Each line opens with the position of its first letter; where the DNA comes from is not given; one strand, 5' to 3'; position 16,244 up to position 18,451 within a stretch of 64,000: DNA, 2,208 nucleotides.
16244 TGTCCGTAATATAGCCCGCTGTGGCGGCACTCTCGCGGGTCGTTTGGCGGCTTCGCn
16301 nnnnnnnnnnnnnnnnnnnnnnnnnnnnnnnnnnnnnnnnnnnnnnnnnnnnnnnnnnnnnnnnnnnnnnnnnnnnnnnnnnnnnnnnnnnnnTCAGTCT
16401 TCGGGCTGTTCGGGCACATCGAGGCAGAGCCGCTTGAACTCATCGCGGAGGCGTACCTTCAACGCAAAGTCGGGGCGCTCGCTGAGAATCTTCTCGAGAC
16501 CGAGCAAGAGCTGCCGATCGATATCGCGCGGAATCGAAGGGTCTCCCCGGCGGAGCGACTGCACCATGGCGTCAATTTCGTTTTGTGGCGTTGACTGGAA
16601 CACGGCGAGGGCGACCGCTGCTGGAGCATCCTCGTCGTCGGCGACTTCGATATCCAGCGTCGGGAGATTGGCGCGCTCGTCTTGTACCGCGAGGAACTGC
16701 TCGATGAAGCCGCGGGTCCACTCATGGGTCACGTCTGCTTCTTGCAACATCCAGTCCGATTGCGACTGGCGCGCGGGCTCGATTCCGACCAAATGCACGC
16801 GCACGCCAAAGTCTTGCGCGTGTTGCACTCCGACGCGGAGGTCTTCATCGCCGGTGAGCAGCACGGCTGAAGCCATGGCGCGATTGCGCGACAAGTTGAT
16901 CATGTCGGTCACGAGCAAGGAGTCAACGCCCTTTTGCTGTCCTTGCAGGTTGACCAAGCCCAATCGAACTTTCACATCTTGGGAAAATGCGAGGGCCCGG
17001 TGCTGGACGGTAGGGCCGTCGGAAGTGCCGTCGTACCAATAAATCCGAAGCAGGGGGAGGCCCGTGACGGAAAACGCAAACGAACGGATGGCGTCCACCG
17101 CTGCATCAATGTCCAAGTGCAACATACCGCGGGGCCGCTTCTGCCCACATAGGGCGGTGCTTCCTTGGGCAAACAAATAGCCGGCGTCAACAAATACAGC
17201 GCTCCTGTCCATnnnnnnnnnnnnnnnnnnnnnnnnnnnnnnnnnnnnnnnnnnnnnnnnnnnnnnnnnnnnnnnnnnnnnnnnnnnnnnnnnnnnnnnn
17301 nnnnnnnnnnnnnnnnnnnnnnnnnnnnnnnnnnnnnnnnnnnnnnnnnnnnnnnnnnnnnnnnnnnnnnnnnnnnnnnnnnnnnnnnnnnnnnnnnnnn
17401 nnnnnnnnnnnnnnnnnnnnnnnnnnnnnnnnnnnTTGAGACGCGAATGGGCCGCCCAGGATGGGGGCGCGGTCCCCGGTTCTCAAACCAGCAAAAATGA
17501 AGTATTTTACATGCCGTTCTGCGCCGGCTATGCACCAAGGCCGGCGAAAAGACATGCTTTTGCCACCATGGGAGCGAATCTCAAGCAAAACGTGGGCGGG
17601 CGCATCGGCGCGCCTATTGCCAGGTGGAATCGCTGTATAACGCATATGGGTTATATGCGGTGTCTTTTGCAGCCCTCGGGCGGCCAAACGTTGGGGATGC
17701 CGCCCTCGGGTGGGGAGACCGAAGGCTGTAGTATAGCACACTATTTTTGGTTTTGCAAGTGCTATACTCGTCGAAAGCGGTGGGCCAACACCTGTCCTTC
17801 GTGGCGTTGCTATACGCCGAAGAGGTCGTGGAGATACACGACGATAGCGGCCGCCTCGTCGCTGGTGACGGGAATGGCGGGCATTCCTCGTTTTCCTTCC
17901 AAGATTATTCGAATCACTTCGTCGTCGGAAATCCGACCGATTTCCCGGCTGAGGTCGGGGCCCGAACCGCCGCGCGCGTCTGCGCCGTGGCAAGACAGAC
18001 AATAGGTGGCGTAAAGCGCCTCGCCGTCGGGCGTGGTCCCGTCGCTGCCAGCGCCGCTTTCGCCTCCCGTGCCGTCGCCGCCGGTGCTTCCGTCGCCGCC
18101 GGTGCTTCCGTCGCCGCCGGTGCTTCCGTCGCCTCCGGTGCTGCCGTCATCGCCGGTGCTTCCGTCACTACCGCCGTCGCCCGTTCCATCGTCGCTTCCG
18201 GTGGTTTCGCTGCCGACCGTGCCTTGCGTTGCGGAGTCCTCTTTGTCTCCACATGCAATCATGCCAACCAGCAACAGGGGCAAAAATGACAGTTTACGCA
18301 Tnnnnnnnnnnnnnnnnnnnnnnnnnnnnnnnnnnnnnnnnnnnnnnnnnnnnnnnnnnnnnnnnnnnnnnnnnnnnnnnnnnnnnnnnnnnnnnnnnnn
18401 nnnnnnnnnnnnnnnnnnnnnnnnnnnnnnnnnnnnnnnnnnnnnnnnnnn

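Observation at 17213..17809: About 0.6 kb of AT-richer, highly structured non-coding DNA with a strong promoter, upstream of the NYN nuclease gene: long leader or ncRNA candidate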

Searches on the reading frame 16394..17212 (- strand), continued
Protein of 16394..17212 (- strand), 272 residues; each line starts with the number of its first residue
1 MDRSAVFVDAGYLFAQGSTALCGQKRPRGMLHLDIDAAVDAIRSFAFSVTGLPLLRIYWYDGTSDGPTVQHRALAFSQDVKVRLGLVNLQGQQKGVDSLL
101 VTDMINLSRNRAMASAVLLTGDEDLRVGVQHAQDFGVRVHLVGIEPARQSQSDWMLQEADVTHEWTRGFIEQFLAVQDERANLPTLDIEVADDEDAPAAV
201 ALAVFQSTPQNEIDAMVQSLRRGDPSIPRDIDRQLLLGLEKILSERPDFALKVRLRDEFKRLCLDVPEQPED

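Call 91: fold_search(model_id=the predicted structure, library=pdb)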
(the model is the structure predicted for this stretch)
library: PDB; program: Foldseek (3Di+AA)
matches with E <= 10: 1633; with E <= 0.001: 1
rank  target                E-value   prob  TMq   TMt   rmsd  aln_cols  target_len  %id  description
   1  2qip                  5.3e-06  1.00  0.43  0.66   4.5       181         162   14  Crystal structure of a protein of unknown function VPA0982 from Vibrio parahaemolyticus RIMD 2210633 (released 2007-07-24)
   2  2vch                  3.8e-03  0.97  0.24  0.16   7.7       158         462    9  Characterization and engineering of the bifunctional N- and O- glucosyltransferase involved in xenobiotic metabolism in  (released 2007-10-09)
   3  4mm1_B                4.0e-03  0.87  0.24  0.29   9.8       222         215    8  GGGPS from Methanothermobacter thermautotrophicus (released 2014-06-25)
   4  3kft_A                4.0e-03  0.87  0.21  0.17  10.1       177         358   13  Crystal structure of Pentaerythritol Tetranitrate Reductase complex with 1,4,5,6-tetrahydro NADH (released 2010-02-02)
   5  8ruw_E                6.0e-03  0.80  0.21  0.24  10.4       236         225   10  Crystal structure of Archaeoglobus fulgidus (S)-3-O-geranylgeranylglyceryl phosphate synthase (released 2024-10-16)
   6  5xvs_B                7.1e-03  1.00  0.37  0.29   6.7       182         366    9  Crystal structure of UDP-GlcNAc 2-epimerase NeuC complexed with UDP (released 2018-04-11)
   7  7vza_F                7.1e-03  0.87  0.34  0.28  17.1       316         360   12  The crystal structure of Non-hydrolyzing UDPGlcNAc 2-epimerase in complex with UDP (released 2022-11-16)
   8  2jjm_A                8.0e-03  0.99  0.31  0.25   7.0       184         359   11  Crystal Structure of a family GT4 glycosyltransferase from Bacillus anthracis ORF BA1558. (released 2008-08-05)
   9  4ab4_A                8.0e-03  0.82  0.21  0.17  10.3       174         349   14  Structure of Xenobiotic Reductase B from Pseudomonas putida in complex with TNT (released 2012-12-19)
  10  8ruw_D                8.0e-03  0.69  0.20  0.22  10.6       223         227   10  Crystal structure of Archaeoglobus fulgidus (S)-3-O-geranylgeranylglyceryl phosphate synthase (released 2024-10-16)
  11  1qfe_A                9.6e-03  0.80  0.22  0.24  15.4       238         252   11  THE STRUCTURE OF TYPE I 3-DEHYDROQUINATE DEHYDRATASE FROM SALMONELLA TYPHI (released 2000-04-05)
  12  3gka_A                1.2e-02  0.87  0.22  0.18   9.7       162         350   14  Crystal structure of N-ethylmaleimidine reductase from Burkholderia pseudomallei (released 2009-03-17)
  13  7vza_D                1.2e-02  0.77  0.33  0.27  17.1       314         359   12  The crystal structure of Non-hydrolyzing UDPGlcNAc 2-epimerase in complex with UDP (released 2022-11-16)
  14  7vz6_H                1.2e-02  0.77  0.33  0.26  17.1       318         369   11  The crystal structure of Non-hydrolyzing UDPGlcNAc 2-epimerase in complex with UDP-glucose (released 2022-11-16)
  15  6nmi_F                1.3e-02  0.99  0.35  0.36   9.7       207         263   12  Cryo-EM structure of the human TFIIH core complex (released 2019-03-13)
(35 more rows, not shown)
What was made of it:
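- Tried and rejected: The C-terminal four-helix part stayed unmatched (call 91).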

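Call 101: find_related_loci(query=A2, collection=viral_contigs, flank=3000)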
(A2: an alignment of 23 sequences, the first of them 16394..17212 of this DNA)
Query A2 (272 aa) in viral_contigs; peptide patterns used: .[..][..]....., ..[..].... (x = any residue, [..] = any of these).
161 stretches matched a pattern; 19 encode a relative of the query (tblastn E <= 1e-3); 19 distinct loci.
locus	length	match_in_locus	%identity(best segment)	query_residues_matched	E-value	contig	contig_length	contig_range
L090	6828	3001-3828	44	1-261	1e-61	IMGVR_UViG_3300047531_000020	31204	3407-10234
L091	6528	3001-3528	55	1-175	2e-59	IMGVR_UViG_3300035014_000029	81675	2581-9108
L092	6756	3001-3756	46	5-236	3e-58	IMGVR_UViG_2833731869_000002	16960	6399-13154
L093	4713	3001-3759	45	1-236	4e-58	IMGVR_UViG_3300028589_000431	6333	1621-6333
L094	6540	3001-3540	55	3-179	2e-57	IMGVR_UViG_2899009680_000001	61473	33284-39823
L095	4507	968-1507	55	3-179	2e-57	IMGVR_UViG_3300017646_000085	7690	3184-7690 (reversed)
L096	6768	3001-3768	45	1-236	3e-57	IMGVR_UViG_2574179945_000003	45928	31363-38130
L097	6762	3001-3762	44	1-236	1e-57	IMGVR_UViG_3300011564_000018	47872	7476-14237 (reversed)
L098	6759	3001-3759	46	1-236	7e-57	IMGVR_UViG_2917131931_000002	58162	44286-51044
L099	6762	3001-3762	43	1-236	6e-57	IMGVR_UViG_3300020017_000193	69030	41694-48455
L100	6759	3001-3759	44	1-236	4e-56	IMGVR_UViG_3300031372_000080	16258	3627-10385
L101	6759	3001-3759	44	1-236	1e-55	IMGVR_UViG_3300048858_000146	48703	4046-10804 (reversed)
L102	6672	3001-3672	44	1-220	2e-55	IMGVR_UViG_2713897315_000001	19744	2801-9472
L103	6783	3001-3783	41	1-236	1e-53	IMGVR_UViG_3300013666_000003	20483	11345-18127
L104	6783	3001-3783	41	1-236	1e-53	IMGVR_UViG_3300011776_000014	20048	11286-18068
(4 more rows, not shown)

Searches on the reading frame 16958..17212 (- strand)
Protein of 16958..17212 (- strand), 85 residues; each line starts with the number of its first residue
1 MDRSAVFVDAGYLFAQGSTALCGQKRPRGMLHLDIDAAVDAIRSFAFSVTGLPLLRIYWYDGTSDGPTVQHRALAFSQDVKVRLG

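Call 63: find_homologous_proteins(query=window:16958-17212:-, max_evalue=1e-8)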
Query seq(85 aa) (85 aa): 102 proteins with E <= 1e-8 among 112 candidates.
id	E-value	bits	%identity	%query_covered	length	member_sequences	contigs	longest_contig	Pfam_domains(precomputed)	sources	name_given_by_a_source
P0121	1.4e-27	113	69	100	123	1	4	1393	-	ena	-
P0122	3.1e-27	112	65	100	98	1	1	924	-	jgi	jgi:hypothetical protein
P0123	6.5e-27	111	66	100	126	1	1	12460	-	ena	-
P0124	8.0e-27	111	67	100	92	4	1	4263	-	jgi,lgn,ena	jgi:hypothetical protein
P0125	9.6e-27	111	65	100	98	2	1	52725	-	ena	-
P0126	4.1e-26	109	66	100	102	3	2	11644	-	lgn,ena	-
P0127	4.3e-26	108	64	100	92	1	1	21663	-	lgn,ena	-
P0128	7.0e-26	108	65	100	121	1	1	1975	-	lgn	-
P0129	8.2e-26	108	65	100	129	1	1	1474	PF01936.25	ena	-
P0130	1.8e-25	106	65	100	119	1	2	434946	-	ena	-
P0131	2.2e-25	106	66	100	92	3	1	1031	-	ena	-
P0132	2.5e-25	106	64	100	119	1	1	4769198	-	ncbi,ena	-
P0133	2.6e-25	106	65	100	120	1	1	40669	-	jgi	-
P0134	2.9e-25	106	64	100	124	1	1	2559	-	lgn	-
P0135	6.7e-25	105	62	100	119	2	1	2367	-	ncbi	ncbi:MAG: hypothetical protein WCI05_16860 [Myxococcales bacterium]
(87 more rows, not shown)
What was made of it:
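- Tried and rejected: The N-terminal 85-aa search gave at most 71% (call 63).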

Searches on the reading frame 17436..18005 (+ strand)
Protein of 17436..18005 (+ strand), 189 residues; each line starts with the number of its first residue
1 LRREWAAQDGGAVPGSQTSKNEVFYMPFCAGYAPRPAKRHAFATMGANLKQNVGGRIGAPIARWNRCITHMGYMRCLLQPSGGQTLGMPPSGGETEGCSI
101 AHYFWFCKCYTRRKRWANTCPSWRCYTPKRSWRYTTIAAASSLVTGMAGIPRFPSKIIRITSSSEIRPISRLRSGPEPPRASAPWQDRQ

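Call 16: search_protein_families(library=pfam, proteins=[window:17436-18005:+], max_evalue=0.1)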
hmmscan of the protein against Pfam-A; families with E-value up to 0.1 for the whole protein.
window:17436-18005:+ (189 aa): 1 family
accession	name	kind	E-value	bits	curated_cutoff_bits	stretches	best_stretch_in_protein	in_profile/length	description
PF18412.6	Wza_C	-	0.0023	18.1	25.8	1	59-70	1-12/30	Outer-membrane lipoprotein Wza C-terminal domain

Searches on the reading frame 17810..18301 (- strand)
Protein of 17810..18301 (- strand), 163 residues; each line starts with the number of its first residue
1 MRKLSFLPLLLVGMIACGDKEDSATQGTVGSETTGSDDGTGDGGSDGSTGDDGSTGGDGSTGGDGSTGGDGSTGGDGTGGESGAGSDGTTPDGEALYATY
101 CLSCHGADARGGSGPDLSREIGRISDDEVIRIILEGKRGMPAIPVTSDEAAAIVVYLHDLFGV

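Call 16: search_protein_families(library=pfam, proteins=[window:17810-18301:-], max_evalue=0.1)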
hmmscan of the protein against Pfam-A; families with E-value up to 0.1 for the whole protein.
window:17810-18301:- (163 aa): 2 families
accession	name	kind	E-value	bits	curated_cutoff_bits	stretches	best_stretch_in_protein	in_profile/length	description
PF13442.11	Cytochrome_CBB3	-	8.9e-14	52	27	1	91-157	4-68/68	Cytochrome C oxidase, cbb3-type, subunit III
PF00034.26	Cytochrom_C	-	2.3e-05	26.1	21.3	1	92-122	3-35/90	Cytochrome c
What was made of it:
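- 17810..18301 (-): Upstream cytochrome c lipoprotein gene whose 3' end borders the hairpin cluster. Pfam Cytochrome_CBB3, E 8.9e-14 (call 16).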

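Call 61: search_protein_families(library=ncbifam, proteins=[window:17810-18301:-], max_evalue=0.01)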
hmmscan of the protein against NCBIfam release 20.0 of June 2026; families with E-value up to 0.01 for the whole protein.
window:17810-18301:- (163 aa): 6 families
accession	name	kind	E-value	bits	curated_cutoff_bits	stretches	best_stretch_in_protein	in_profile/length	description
NF045774.1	cytochro_C551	exception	1.6e-17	63.5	118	1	82-158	31-107/110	cytochrome c551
NF045773.1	cytochro_C550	exception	2.1e-15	56.7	125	1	85-158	44-117/118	cytochrome c550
NF011054.0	PRK14486.1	equivalog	2.4e-06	27.3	447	1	91-158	216-288/294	putative bifunctional cbb3-type cytochrome c oxidase subunit II/cytochrome c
TIGR00782.1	ccoP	equivalog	0.00016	21.1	179.95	1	90-122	107-140/285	cytochrome-c oxidase, cbb3-type subunit III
NF050122.1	bc1_QcrC_actin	exception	0.00038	19.8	200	1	86-157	132-208/253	cytochrome bc1 complex diheme cytochrome c subunit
TIGR03872.1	cytochrome_MoxG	equivalog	0.00087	19.4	147.8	1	78-119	32-73/133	cytochrome c(L), periplasmic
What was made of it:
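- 17810..18301 (-): NCBIfam gives cytochrome c551/c550-like matches below the cut-off (call 61).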
